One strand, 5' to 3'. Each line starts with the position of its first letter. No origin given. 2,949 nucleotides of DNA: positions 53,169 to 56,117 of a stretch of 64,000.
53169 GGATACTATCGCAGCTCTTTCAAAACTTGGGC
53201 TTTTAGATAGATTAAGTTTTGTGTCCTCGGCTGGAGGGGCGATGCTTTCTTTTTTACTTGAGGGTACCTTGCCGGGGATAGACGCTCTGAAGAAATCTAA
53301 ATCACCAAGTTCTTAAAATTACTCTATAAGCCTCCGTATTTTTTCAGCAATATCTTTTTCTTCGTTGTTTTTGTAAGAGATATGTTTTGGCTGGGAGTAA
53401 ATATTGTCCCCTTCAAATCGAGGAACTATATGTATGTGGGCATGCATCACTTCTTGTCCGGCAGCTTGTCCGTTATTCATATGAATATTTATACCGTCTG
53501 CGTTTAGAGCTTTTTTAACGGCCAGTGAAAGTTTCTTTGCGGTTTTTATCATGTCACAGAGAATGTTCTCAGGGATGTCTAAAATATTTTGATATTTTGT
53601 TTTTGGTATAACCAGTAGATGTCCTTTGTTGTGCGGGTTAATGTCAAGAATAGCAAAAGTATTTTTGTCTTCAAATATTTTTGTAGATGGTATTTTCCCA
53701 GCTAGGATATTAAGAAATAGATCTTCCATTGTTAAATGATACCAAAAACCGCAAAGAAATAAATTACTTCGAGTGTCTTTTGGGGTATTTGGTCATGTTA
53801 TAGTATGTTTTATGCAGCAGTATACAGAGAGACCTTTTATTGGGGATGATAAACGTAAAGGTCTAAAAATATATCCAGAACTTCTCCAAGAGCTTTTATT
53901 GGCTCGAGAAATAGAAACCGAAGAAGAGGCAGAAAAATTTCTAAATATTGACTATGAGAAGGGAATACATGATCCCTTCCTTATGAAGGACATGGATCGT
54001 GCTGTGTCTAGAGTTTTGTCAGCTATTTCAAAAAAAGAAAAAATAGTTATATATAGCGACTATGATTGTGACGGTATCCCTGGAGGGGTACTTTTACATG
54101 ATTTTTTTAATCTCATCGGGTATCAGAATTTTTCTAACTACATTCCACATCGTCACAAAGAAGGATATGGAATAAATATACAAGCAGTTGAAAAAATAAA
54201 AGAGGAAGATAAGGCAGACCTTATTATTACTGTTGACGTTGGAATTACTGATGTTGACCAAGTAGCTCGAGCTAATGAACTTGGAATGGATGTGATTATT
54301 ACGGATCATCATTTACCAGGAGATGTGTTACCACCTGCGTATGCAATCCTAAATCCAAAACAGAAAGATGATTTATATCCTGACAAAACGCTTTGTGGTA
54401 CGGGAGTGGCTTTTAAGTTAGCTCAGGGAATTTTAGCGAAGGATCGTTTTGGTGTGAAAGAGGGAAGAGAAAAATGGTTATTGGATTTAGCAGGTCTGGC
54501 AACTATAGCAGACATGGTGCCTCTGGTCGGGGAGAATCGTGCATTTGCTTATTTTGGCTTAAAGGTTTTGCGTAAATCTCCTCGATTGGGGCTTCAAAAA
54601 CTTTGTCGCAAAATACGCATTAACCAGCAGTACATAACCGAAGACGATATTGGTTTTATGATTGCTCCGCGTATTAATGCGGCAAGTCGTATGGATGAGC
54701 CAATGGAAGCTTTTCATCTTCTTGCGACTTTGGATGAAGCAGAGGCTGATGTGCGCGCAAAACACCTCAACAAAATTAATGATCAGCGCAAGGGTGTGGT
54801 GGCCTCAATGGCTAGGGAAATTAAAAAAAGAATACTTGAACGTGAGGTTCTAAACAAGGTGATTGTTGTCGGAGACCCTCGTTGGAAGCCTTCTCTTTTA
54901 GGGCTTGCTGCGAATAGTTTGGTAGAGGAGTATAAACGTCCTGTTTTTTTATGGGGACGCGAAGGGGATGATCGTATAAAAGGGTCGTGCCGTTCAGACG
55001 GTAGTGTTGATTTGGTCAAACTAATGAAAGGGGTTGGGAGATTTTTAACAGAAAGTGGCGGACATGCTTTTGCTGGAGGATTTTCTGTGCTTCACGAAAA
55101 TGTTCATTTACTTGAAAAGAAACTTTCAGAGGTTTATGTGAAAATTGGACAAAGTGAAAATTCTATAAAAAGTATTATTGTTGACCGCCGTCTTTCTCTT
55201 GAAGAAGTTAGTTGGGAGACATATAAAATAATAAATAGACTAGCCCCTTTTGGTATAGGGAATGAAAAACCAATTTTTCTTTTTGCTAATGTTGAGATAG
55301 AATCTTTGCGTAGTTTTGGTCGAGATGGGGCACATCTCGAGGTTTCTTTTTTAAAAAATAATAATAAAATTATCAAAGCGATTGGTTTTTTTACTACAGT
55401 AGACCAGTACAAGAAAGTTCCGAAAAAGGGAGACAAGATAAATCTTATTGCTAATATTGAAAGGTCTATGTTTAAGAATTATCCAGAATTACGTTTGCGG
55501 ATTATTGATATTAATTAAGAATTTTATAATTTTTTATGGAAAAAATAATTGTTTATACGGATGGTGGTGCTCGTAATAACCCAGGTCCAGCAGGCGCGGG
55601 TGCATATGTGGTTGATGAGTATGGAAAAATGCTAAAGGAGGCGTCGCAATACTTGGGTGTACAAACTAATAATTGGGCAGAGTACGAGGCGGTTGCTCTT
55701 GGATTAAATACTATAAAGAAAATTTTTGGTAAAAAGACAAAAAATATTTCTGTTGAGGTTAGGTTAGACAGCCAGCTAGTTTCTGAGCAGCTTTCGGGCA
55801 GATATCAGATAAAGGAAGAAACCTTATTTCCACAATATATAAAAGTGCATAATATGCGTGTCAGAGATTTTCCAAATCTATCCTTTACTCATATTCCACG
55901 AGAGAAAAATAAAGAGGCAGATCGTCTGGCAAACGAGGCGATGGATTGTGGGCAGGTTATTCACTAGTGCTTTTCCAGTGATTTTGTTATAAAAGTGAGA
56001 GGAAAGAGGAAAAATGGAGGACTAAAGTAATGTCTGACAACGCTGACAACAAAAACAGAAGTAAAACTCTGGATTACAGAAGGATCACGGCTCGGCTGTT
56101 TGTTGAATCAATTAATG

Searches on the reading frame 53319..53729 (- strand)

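Call 38: search_protein_families(library=pfam, proteins=[window:53319-53729:-])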
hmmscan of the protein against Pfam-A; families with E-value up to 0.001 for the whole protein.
window:53319-53729:- (136 aa): 2 families
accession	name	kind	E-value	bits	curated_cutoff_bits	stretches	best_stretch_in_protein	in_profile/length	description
PF01230.28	HIT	-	1.2e-29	103.3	21.5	1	11-106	2-97/98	HIT domain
PF11969.13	DcpS_C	-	1.5e-11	45.2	24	1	5-103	4-101/114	Scavenger mRNA decapping enzyme C-term binding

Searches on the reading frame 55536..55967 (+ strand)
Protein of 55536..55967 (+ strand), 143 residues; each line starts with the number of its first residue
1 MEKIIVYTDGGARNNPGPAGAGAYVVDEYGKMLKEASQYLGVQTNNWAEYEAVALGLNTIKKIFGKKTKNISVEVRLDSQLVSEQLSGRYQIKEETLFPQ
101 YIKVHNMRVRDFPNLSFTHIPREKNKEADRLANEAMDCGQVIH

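Call 38: search_protein_families(library=pfam, proteins=[window:55536-55967:+])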
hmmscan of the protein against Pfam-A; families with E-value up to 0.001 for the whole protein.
window:55536-55967:+ (143 aa): 2 families
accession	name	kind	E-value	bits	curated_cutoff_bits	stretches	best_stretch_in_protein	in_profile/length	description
PF13456.12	RVT_3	-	3.2e-17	63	21.6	1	8-135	2-123/123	Reverse transcriptase-like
PF00075.30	RNase_H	-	1.3e-11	45.3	25.8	1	2-135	2-139/141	RNase H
